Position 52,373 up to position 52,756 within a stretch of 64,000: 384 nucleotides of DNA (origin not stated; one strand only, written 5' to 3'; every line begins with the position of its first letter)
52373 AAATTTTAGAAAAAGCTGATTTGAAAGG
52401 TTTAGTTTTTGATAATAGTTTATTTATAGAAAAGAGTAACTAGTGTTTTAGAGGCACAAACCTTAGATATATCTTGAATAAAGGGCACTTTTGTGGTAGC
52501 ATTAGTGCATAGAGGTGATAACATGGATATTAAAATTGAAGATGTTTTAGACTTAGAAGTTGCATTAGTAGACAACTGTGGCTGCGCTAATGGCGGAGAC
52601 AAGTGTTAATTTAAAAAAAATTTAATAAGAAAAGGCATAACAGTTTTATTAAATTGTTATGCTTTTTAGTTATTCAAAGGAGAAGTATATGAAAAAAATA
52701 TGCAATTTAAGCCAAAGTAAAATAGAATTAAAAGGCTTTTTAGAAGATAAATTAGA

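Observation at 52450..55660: Compact RiPP biosynthetic operon of an apparently undescribed type: 28-aa Cys-rich precursor, unknown 141-aa protein, two coupled rSAM/SPASM enzymes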

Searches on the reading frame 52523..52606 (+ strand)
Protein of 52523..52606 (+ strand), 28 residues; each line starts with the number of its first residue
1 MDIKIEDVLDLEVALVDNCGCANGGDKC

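Call 3: search_protein_families(library=ncbifam, proteins=[window:52523-52606:+], max_evalue=1)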
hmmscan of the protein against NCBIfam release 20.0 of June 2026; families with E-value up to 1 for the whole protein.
seq(28 aa): 0 families

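Call 4: search_protein_families(library=pfam, proteins=[window:52523-52606:+], max_evalue=1)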
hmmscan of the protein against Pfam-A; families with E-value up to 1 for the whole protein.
seq(28 aa): 0 families
